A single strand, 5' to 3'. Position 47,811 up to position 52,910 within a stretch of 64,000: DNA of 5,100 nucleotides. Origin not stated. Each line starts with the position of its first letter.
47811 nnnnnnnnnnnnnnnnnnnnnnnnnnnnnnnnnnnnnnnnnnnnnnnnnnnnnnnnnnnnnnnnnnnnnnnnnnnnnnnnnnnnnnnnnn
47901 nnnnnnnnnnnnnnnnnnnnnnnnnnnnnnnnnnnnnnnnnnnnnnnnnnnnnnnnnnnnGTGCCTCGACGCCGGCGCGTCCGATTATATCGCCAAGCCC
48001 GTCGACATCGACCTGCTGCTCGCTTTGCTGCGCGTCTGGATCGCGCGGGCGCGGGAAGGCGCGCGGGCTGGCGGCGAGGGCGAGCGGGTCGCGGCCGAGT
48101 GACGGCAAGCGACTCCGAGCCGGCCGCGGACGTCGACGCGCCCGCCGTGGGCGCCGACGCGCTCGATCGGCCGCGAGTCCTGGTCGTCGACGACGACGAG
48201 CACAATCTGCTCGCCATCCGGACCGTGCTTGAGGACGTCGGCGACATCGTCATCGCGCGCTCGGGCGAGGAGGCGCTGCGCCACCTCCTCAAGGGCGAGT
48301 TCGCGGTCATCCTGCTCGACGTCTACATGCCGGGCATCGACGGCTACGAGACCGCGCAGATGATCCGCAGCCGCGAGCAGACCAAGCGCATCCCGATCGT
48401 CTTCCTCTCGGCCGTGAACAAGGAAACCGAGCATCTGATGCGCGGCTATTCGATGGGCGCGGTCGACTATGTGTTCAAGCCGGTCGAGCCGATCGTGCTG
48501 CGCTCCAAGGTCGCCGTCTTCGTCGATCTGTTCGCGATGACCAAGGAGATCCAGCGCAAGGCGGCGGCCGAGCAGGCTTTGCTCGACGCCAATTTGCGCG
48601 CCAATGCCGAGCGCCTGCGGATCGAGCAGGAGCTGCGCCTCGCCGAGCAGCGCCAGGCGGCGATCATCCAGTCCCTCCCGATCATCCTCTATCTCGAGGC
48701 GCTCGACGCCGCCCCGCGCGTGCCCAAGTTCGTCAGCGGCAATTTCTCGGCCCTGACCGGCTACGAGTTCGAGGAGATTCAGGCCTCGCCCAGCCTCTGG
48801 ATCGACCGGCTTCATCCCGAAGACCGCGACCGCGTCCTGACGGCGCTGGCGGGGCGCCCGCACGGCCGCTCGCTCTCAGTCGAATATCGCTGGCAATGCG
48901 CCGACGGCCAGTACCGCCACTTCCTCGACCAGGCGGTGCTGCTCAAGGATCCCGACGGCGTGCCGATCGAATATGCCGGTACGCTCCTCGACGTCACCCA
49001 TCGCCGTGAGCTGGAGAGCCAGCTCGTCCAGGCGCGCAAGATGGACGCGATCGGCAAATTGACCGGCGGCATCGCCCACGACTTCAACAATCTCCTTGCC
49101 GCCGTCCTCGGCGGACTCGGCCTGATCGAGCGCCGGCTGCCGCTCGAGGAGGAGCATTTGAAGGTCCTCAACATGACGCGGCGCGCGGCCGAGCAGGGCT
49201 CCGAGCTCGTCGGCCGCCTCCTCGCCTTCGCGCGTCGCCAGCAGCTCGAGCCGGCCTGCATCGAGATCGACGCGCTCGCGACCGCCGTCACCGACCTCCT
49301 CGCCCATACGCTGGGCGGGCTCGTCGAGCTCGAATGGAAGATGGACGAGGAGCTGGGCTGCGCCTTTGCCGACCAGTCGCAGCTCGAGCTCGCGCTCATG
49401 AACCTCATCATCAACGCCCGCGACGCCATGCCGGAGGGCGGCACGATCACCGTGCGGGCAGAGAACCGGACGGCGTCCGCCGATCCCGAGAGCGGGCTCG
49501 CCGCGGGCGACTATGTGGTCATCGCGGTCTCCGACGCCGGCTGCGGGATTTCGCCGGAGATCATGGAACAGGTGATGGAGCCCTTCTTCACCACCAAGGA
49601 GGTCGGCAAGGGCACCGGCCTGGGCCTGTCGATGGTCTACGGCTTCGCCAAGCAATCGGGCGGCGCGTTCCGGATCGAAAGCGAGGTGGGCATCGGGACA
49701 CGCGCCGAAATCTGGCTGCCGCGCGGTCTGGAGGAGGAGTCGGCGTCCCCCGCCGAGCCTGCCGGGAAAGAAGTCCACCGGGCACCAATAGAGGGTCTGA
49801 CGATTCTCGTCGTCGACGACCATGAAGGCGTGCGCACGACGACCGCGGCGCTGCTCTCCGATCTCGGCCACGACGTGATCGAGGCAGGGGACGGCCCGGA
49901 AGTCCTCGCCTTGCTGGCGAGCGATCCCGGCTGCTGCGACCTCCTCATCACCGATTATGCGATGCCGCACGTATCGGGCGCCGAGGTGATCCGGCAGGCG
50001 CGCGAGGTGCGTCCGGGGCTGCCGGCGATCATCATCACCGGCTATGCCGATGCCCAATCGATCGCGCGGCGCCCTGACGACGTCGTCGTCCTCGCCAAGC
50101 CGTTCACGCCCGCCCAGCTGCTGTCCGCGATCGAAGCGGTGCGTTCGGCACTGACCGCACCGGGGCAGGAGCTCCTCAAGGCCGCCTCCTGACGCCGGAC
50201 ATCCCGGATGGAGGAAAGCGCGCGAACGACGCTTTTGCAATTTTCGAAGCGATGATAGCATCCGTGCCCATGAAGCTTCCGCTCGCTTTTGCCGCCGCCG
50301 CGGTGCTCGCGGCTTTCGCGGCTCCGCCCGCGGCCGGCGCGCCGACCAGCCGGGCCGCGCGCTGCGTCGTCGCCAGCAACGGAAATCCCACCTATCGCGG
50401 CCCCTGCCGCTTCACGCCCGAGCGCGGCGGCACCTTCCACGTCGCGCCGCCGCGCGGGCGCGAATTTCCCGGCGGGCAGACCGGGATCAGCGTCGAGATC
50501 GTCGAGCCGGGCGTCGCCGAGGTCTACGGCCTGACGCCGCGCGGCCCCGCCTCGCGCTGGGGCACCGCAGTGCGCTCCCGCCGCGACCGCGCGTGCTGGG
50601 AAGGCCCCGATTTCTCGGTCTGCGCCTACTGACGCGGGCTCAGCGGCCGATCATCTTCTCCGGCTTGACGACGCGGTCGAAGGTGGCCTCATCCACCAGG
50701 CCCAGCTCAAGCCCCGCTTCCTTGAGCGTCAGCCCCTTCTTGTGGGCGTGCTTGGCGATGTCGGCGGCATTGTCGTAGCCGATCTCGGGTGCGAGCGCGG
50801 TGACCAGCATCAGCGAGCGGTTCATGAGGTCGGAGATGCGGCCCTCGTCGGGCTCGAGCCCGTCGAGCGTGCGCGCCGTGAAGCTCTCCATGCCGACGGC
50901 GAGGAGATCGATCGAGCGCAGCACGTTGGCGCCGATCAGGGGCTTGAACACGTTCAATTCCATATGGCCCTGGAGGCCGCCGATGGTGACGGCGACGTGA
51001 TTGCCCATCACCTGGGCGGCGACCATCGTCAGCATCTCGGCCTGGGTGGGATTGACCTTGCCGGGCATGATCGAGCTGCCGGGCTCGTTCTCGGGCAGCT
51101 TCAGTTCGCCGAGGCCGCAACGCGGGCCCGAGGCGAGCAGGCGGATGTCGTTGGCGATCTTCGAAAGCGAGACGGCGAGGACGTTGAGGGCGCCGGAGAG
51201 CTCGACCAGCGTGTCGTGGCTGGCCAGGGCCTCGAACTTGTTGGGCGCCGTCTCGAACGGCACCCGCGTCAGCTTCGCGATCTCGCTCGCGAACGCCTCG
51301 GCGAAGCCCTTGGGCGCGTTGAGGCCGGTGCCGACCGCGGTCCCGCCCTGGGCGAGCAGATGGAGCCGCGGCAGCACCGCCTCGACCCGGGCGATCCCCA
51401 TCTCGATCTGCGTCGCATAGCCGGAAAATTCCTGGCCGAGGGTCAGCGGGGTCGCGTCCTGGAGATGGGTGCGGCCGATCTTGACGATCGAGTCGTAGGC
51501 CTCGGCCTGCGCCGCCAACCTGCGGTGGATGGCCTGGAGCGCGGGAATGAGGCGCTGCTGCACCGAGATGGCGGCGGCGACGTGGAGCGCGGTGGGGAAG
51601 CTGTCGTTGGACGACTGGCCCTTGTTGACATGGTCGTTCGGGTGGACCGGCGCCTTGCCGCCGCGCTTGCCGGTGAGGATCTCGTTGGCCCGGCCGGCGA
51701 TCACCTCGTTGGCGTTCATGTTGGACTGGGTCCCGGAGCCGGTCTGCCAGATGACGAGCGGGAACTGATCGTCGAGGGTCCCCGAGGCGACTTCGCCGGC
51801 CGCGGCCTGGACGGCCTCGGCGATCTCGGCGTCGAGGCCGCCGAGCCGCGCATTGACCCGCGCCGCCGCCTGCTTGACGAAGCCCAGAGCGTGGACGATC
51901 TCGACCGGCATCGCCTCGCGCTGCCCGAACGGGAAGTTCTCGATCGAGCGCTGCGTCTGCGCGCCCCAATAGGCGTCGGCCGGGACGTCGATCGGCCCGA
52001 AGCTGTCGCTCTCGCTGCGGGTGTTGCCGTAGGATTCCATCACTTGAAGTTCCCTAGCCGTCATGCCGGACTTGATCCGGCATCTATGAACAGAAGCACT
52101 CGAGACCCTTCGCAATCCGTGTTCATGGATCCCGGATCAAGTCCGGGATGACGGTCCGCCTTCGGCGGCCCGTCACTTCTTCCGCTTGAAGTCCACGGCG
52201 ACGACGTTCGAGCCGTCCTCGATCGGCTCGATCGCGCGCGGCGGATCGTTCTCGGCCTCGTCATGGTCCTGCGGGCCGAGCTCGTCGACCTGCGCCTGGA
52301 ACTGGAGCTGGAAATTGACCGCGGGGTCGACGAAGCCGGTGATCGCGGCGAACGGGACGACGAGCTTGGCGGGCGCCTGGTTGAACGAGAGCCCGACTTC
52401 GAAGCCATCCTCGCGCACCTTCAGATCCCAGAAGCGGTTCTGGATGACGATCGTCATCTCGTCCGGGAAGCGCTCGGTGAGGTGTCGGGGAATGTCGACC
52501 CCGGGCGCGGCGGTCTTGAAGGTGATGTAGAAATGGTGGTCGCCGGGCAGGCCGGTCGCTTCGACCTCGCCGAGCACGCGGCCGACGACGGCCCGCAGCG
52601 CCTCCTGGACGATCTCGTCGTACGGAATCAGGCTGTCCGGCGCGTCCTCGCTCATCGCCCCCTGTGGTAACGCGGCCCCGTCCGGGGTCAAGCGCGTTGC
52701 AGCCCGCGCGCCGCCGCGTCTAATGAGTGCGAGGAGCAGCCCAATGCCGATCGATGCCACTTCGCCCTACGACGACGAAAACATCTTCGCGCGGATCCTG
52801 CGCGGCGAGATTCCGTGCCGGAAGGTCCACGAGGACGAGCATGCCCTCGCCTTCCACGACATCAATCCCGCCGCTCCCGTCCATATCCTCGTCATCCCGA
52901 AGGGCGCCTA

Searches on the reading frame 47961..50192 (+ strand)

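Call 9: search_protein_families(library=pfam, proteins=[window:47961-50192:+], max_evalue=0.001)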
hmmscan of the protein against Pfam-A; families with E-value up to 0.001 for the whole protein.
window:47961-50192:+ (743 aa): 6 families
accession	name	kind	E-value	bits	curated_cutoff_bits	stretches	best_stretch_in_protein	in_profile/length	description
PF00072.30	Response_reg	-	1.2e-41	141.8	30.2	2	73-184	1-110/111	Response regulator receiver domain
PF02518.31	HATPase_c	-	1.7e-21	77.2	26.4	1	471-588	2-109/111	Histidine kinase-, DNA gyrase B-, and HSP90-like ATPase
PF08447.18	PAS_3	-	3.7e-19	69.2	25.6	1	257-341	3-88/89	PAS fold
PF00512.31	HisKA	-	3.3e-08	33.9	26.9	1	365-428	3-65/66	His Kinase A (phospho-acceptor) domain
PF06490.17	FleQ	-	2.2e-05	25.1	22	0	614-724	1-103/108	Flagellar regulatory protein FleQ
PF10090.15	HPTransfase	-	0.00034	20.8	22.9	0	479-504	36-61/123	Histidine phosphotransferase C-terminal domain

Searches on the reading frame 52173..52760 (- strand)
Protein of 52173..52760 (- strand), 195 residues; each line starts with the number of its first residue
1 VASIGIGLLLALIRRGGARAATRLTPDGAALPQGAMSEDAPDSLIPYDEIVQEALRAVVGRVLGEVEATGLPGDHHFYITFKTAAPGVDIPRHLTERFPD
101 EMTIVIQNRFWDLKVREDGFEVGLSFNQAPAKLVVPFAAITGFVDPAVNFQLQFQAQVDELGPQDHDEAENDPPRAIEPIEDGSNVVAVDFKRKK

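Call 9: search_protein_families(library=pfam, proteins=[window:52173-52760:-], max_evalue=0.001)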
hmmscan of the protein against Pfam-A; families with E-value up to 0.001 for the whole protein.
window:52173-52760:- (195 aa): 1 family
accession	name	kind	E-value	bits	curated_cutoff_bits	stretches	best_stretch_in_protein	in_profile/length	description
PF04386.18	SspB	-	4.3e-45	153.9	27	1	50-175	2-127/156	Stringent starvation protein B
